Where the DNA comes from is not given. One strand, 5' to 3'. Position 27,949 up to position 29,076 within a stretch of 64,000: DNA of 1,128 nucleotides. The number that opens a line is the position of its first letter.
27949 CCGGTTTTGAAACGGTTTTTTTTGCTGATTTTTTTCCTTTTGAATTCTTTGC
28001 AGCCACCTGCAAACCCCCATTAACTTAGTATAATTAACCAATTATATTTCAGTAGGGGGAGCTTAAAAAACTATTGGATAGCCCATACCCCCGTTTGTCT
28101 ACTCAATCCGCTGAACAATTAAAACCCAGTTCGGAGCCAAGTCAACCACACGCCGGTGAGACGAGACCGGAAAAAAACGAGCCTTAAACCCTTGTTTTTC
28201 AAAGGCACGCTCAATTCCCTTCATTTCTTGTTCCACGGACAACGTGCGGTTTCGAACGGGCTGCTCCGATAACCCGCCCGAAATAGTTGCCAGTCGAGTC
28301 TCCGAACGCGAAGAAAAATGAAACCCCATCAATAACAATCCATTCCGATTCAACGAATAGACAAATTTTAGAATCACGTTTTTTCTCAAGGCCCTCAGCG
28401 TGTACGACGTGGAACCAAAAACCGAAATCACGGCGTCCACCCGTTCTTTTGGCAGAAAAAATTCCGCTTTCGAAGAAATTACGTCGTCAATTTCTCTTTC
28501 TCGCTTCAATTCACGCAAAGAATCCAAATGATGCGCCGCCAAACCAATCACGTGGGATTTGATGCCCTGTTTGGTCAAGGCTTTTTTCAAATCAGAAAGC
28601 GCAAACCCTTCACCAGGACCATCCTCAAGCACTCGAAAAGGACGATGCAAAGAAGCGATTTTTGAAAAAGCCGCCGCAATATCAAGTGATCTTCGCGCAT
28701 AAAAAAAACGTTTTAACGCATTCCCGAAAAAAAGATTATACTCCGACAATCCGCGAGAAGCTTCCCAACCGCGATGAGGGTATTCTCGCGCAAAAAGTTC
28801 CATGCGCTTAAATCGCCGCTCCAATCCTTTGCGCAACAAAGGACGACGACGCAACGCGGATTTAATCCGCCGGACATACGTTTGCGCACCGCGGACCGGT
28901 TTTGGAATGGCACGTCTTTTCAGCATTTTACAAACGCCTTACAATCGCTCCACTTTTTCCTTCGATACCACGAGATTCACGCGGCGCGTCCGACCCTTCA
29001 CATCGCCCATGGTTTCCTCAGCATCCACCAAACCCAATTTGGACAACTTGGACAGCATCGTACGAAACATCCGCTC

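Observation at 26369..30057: Conserved-strand module orc1/cdc6 then Arg-rich MTase-like gene then lysine-rich chromatin-like gene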

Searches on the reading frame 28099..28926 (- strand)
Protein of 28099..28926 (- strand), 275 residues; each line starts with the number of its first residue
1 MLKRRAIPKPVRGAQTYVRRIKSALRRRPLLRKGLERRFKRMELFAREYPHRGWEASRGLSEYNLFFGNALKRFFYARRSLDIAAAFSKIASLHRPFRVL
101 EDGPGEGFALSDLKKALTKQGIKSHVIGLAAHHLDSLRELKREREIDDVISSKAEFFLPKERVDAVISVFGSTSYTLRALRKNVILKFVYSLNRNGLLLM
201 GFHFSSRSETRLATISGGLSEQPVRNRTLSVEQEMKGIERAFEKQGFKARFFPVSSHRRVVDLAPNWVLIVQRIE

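Call 3: search_protein_families(library=pfam, proteins=[window:28099-28926:-], max_evalue=1)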
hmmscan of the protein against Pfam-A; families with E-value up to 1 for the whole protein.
window:28099-28926:- (275 aa): 0 families

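Call 4: search_protein_families(library=ncbifam, proteins=[window:28099-28926:-], max_evalue=1)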
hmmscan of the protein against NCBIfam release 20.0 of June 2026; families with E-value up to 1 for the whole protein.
window:28099-28926:- (275 aa): 1 family
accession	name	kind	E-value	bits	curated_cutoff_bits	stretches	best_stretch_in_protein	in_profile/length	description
TIGR01755.1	flav_wrbA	equivalog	0.14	12.1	132.5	1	163-218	104-158/197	NAD(P)H:quinone oxidoreductase type IV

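Call 7: find_homologous_proteins(query=window:28099-28926:-, max_evalue=0.01)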
Query window:28099-28926:- (275 aa): 2 proteins with E <= 0.01 among 1742 candidates.
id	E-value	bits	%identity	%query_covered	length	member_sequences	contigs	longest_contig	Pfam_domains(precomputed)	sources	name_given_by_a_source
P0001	2.3e-173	593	100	100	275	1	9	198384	-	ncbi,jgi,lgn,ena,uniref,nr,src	ncbi:MAG: hypothetical protein J4215_01105 [Candidatus Diapherotrites archaeon]|uniref:Uncharacteriz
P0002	3.8e-104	366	73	89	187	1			-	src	-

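Call 20: search_protein_representatives(protein=window:28099-28926:-)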
Query: 275 residues. Proteins with E-value up to 0.001 (for the whole library): 170; up to 1e-10: 127; up to 1e-30: 23. The best 150 are listed.
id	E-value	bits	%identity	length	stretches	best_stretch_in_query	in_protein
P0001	7.4e-174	592.9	100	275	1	1-275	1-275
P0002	1.2e-104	366.1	98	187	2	1-110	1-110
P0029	2.9e-53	197.7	46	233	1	50-273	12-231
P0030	2.2e-46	175.2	41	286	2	9-232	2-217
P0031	9.9e-46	173.1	38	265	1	12-273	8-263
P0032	1.0e-45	173.0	39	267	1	13-273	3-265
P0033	1.7e-44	169.1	39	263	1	9-274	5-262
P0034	4.5e-43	164.4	40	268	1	9-274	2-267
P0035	2.4e-41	158.7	43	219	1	58-273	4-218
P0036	2.8e-41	158.5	41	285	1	11-273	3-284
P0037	2.7e-38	148.7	41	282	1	34-274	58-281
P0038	5.2e-37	144.5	39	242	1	52-273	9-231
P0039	8.7e-36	140.5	40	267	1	54-273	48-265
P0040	1.8e-35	139.5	40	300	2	11-206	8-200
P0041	2.4e-35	139.0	39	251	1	5-274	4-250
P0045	3.4e-34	135.3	32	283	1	8-274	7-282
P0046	7.2e-34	134.2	41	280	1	31-273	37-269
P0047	2.1e-33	132.7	35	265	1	30-274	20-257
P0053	8.1e-30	120.9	36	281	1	12-274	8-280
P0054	1.9e-29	119.7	38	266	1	10-274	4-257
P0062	2.0e-26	109.8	35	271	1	11-262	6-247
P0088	1.1e-20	91.0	32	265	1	39-254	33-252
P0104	9.8e-18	81.3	31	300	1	15-274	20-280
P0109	2.2e-17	80.2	28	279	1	14-273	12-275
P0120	8.0e-16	75.1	34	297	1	18-273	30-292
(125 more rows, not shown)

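Call 23: search_solved_structures(query=A1, max_evalue=10, show_alignments=2)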
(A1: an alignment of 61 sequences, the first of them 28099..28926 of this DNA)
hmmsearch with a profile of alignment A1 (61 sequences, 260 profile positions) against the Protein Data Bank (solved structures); distinct sequences matched with E-value up to 10: 41.
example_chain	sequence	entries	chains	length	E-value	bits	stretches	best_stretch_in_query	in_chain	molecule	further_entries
5mpt_A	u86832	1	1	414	0.00061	22.8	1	70-123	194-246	Citrinin polyketide synthase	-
1wzn_A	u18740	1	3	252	0.00094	22.2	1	51-191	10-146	SAM-dependent methyltransferase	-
5ftw_A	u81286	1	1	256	0.0027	20.7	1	151-190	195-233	CHEMOTAXIS PROTEIN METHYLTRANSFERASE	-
9fcx_A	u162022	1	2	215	0.0089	19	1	85-187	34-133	SAM-dependent methyltransferase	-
9fd3_A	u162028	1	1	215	0.01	18.8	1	85-187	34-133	SAM-dependent methyltransferase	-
9fcy_A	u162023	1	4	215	0.01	18.7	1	85-187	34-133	SAM-dependent methyltransferase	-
9fcd_A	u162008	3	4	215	0.01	18.7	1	85-187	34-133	SAM-dependent methyltransferase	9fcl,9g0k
3d2l_A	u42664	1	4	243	0.017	18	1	86-196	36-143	SAM-dependent methyltransferase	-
9fcu_A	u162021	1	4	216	0.033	17.1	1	85-187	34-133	SAM-dependent methyltransferase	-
5e9j_A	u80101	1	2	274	0.038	16.9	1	70-133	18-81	mRNA cap guanine-N7 methyltransferase,mRNA cap guanine-N7 methyltransferase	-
8q69_A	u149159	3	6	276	0.04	16.8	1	70-133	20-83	mRNA cap guanine-N7 methyltransferase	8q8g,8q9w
3bgv_A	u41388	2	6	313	0.045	16.7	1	70-133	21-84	mRNA cap guanine-N7 methyltransferase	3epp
5e8j_A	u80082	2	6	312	0.045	16.7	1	70-133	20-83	mRNA cap guanine-N7 methyltransferase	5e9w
9fcs_A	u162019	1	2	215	0.051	16.5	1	85-187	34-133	SAM-dependent methyltransferase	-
1jg1_A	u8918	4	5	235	0.052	16.4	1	42-160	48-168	protein-L-isoaspartate O-methyltransferase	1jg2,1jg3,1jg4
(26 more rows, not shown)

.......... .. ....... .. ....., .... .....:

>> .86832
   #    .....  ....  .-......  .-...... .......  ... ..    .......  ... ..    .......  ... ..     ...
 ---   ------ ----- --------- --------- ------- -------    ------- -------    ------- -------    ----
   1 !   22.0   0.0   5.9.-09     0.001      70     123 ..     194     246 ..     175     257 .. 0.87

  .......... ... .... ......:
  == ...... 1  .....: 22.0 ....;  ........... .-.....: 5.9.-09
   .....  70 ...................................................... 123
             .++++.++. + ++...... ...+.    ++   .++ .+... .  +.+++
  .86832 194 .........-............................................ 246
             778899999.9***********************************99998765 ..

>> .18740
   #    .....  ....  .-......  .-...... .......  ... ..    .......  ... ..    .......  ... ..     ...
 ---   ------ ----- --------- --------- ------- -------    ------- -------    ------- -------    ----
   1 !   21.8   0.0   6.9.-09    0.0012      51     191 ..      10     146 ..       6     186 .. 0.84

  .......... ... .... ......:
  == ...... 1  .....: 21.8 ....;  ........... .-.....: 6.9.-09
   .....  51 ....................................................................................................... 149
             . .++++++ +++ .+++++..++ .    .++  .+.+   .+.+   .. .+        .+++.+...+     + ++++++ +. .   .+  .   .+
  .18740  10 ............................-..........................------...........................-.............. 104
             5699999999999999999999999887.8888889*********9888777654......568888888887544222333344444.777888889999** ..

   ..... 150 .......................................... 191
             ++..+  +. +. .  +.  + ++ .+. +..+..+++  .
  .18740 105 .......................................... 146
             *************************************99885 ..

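Call 24: find_homologous_proteins(query=A1, max_evalue=0.001)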
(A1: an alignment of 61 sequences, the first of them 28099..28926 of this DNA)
Query A1 (61 sequences) (275 aa, profile of the alignment): 4 proteins with E <= 0.001 among 8000 candidates.
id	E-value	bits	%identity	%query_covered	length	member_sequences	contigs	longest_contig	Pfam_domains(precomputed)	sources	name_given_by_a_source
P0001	2.9e-81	291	100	100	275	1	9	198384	-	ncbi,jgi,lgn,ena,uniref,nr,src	ncbi:MAG: hypothetical protein J4215_01105 [Candidatus Diapherotrites archaeon]|uniref:Uncharacteriz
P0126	4.7e-61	225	25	80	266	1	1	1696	-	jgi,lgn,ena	-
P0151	1.2e-40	158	27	65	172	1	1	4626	-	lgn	-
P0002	3.0e-39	153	73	89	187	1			-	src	-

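Call 31: predict_structure(alignment_id=A1)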
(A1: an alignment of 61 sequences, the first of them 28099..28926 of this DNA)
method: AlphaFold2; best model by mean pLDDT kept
length: 275 residues; sequences in the alignment: 61
mean_pLDDT: 92.9   pTM: 0.91
mean pLDDT of the five models: 92.9, 92.7, 92.5, 92.2, 92.2
residues with pLDDT >= 90: 220; 70-90: 44; 50-70: 11; < 50: 0
segments of 3 or more residues with pLDDT < 50: none
pLDDT, mean of each block of 10 residues (from residue 1): 70 96 98 96 89 87 96 98 98 97 97 98 98 96 98 97 97 94 97 98 84 85 87 95 98 76 88 96
secondary structure, 60 per line:
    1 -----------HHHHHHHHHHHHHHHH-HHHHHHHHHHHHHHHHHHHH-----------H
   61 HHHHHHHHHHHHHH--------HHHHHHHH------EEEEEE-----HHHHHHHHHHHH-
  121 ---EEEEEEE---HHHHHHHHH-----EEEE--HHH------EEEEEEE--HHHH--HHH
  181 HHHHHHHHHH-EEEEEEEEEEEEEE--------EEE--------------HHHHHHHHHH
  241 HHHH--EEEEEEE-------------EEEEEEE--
elements in order: H12-27 H29-48 H60-74 H83-90 E97-102 H108-119 E124-130 H134-142 E148-151 E163-169 H172-175 H178-190 E192-205 E214-216 H231-244 E247-253 E267-273

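Call 34: fold_search(model_id=the predicted structure, library=pdb)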
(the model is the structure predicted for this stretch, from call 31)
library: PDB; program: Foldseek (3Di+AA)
matches with E <= 10: 1500; with E <= 0.001: 599
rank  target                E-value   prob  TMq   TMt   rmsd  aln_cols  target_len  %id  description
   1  8zc7_A                2.0e-07  1.00  0.50  0.51   7.4       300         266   14  Crystallographic analysis of MitM, which catalyzes the post-mitosane modification in mitomycin biosynthesis (released 2024-11-27)
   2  1tw2_B                2.0e-07  1.00  0.43  0.35  10.2       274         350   12  Crystal structure of Carminomycin-4-O-methyltransferase (DnrK) in complex with S-adenosyl-L-homocystein (SAH) and 4-me (released 2004-09-14)
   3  3m70                  2.6e-07  1.00  0.46  0.44   7.4       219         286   11  Crystal Structure of TehB from Haemophilus influenzae (released 2010-05-12)
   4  7qw5_A                2.8e-07  1.00  0.47  0.26   5.7       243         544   14  Adenine-specific DNA methyltransferase M.BseCI complexed with AdoHcy and cognate unmethylated DNA duplex (released 2023-01-25)
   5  1tw2_A                2.9e-07  1.00  0.40  0.33   6.4       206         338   14  Crystal structure of Carminomycin-4-O-methyltransferase (DnrK) in complex with S-adenosyl-L-homocystein (SAH) and 4-me (released 2004-09-14)
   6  2p8j_B                2.9e-07  1.00  0.44  0.55   7.1       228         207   16  Crystal structure of S-adenosylmethionine-dependent methyltransferase (NP_349143.1) from Clostridium acetobutylicum at (released 2007-04-24)
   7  9la8_A                3.3e-07  1.00  0.40  0.34  10.6       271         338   13  Comparative analysis of functions and catalytic mechanisms of methyltransferases involved in anthracycline biosynthesi (released 2026-01-07)
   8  7qw7_A                4.6e-07  1.00  0.43  0.24   7.3       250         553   14  Adenine-specific DNA methyltransferase M.BseCI complexed with AdoHcy and cognate fully methylated DNA duplex (released 2023-01-25)
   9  6uk5_B                4.9e-07  1.00  0.45  0.52   8.1       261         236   13  Structure of SAM bound CalS10, an amino pentose methyltransferase from Micromonospora echinaspora involved in calichea (released 2020-10-07)
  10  7pga_D                5.5e-07  1.00  0.41  0.34   8.0       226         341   15  Chimeric carminomycin-4-O-methyltransferase (DnrK) with regions from 10-hydroxylase RdmB and 10-decarboxylase TamK (released 2022-08-24)
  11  6uk5_A                6.3e-07  1.00  0.44  0.50   8.5       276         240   14  Structure of SAM bound CalS10, an amino pentose methyltransferase from Micromonospora echinaspora involved in calichea (released 2020-10-07)
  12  3ocj                  7.1e-07  1.00  0.43  0.40  13.9       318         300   18  The crystal structure of a possilbe exported protein from Bordetella parapertussis (released 2010-10-06)
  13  7qw6_A                7.6e-07  1.00  0.46  0.25   5.8       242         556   14  Adenine-specific DNA methyltransferase M.BseCI complexed with AdoHcy and cognate hemimethylated DNA duplex (released 2023-01-25)
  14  3ou6_A                7.6e-07  1.00  0.40  0.49  11.4       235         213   15  DhpI-SAM complex (released 2010-10-27)
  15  7phf_A                7.6e-07  1.00  0.43  0.37  12.9       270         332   17  Chimeric carminomycin-4-O-methyltransferase (DnrK) with regions from 10-hydroxylase RdmB and 10-decarboxylase TamK (released 2022-09-07)
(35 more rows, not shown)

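Call 44: find_encoding_contigs(protein=P0031, flank=5000, max_places=2)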
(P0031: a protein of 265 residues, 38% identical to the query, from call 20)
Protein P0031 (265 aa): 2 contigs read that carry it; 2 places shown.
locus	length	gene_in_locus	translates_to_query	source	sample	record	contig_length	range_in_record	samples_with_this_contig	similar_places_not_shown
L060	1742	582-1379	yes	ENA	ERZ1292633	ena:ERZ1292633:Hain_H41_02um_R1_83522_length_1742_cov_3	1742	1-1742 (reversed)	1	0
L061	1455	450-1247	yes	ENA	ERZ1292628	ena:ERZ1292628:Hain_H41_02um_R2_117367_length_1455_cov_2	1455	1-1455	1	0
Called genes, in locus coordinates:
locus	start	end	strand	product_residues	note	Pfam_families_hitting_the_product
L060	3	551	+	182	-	?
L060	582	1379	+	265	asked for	-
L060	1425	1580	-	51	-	-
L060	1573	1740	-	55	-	?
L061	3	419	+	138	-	?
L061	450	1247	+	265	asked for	-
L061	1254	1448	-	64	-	PF00833:Ribosomal_S17e (weak)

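Call 46: list_cluster_members(proteins=[P0030, P0032, P0033, P0034, P0036, P0037, P0045, P0053, P0104, P0120])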
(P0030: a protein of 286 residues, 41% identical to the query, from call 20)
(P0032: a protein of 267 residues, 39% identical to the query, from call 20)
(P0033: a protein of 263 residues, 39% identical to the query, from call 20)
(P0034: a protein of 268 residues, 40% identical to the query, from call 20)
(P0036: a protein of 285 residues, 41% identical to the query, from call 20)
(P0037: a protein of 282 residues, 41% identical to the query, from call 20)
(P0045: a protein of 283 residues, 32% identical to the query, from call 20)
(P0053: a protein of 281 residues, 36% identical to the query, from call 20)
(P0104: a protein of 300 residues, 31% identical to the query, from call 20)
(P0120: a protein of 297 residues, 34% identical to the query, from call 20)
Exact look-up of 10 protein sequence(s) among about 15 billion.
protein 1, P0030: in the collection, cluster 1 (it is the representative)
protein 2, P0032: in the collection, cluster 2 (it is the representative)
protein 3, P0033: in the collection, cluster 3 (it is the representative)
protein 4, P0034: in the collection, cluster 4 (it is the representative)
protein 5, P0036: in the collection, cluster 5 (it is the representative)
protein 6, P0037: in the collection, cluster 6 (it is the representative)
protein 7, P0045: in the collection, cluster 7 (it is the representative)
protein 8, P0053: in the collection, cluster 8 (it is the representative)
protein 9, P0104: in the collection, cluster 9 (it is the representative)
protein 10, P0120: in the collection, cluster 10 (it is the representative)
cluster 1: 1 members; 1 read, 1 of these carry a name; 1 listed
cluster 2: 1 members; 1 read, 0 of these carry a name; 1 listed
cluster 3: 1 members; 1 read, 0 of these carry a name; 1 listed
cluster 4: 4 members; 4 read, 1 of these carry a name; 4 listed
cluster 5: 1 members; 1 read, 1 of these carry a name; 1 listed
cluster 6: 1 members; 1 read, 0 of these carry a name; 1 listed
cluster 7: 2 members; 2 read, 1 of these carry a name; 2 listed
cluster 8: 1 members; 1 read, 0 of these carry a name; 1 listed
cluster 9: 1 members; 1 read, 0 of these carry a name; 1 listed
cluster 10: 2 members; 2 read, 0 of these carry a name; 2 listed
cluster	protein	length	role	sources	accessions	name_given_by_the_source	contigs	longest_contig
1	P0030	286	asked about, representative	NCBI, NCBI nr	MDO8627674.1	MAG: class I SAM-dependent methyltransferase [Candidatus Diapherotrites archaeon] | class I SAM-dependent methyltransferase [Candidatus Diapherotrites archaeon]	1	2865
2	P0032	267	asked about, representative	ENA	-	-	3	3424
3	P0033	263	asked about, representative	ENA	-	-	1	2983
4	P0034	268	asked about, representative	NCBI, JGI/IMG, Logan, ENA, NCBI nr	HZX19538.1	MAG TPA: hypothetical protein VFF13_00825 [archaeon] | hypothetical protein [archaeon]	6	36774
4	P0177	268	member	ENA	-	-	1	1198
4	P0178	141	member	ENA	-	-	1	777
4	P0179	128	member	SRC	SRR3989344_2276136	-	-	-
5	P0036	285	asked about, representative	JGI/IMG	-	hypothetical protein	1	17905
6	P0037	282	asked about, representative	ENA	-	-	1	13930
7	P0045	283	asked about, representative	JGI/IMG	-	hypothetical protein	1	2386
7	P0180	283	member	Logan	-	-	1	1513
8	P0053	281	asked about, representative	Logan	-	-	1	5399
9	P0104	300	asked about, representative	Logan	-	-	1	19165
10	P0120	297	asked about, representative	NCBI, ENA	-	-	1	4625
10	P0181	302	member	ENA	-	-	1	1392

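Call 47: find_encoding_contigs(protein=P0034, flank=5000, max_places=1)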
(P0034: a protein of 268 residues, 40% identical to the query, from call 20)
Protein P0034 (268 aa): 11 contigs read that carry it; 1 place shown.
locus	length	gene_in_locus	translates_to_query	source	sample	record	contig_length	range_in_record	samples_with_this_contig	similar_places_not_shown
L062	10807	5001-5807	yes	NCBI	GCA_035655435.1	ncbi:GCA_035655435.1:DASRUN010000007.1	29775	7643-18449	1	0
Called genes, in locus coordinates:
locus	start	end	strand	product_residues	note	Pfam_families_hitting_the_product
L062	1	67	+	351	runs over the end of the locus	PF21088:MS_channel_1st, PF00924:MS_channel_2nd, PF21082:MS_channel_3rd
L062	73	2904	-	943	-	PF00759:Glyco_hydro_9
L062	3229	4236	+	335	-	-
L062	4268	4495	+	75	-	-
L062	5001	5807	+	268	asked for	-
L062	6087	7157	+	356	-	PF00091:Tubulin, PF12327:FtsZ_C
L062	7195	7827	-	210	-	PF00583:Acetyltransf_1 (weak), PF13673:Acetyltransf_10 (faint), PF13508:Acetyltransf_7 (weak)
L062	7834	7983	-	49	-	-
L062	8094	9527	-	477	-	PF02163:Peptidase_M50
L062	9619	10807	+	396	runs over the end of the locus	PF07724:AAA_2 (faint), PF16450:Prot_ATP_ID_OB_C, PF05496:RuvB_N (weak), PF13191:AAA_16 (faint), PF20720:nSTAND3 (weak), PF00004:AAA, PF07728:AAA_5 (weak), PF17862:AAA_lid_3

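Call 48: find_encoding_contigs(protein=P0036, flank=5000, max_places=1)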
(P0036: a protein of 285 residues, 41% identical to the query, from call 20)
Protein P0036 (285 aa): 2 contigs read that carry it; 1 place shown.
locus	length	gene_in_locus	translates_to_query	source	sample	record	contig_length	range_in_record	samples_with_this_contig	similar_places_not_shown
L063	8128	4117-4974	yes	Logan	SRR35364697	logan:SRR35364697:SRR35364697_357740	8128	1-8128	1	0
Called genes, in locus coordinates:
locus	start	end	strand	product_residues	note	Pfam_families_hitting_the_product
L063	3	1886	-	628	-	?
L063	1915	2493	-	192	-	-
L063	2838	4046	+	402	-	PF00890:FAD_binding_2 (faint), PF01266:DAO (weak), PF01494:FAD_binding_3, PF05834:Lycopene_cycl (faint), PF07992:Pyr_redox_2 (faint), PF13450:NAD_binding_8 (weak), PF04820:Trp_halogenase (weak), PF22578:GGR_cat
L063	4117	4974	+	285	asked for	-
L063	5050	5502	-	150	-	PF21473:OB_Ssb-like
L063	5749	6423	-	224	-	PF05552:MS_channel_1st_1 (weak)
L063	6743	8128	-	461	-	?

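Call 49: find_encoding_contigs(protein=P0037, flank=5000, max_places=1)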
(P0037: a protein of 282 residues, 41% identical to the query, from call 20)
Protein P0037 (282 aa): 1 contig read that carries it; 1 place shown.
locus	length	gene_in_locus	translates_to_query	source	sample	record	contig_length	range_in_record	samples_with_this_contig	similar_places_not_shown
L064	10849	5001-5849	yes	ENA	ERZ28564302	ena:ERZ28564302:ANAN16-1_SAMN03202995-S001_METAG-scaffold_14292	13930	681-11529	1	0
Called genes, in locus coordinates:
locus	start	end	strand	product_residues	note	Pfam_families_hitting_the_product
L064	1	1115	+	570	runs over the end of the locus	-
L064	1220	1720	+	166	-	-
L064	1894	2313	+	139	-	-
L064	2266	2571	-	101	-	-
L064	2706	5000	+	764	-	-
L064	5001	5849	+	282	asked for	-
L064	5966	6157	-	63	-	PF00833:Ribosomal_S17e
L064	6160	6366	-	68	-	PF01192:RNA_pol_Rpb6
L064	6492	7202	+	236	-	PF13641:Glyco_tranf_2_3, PF00535:Glycos_transf_2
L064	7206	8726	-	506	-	-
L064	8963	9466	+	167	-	PF18753:Nmad2 (weak)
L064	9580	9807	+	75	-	-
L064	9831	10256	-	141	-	PF01850:PIN (weak), PF13470:PIN_3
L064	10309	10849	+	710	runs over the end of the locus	PF01751:Toprim, PF01131:Topoisom_bac, PF01396:Zn_ribbon_Top1 (weak)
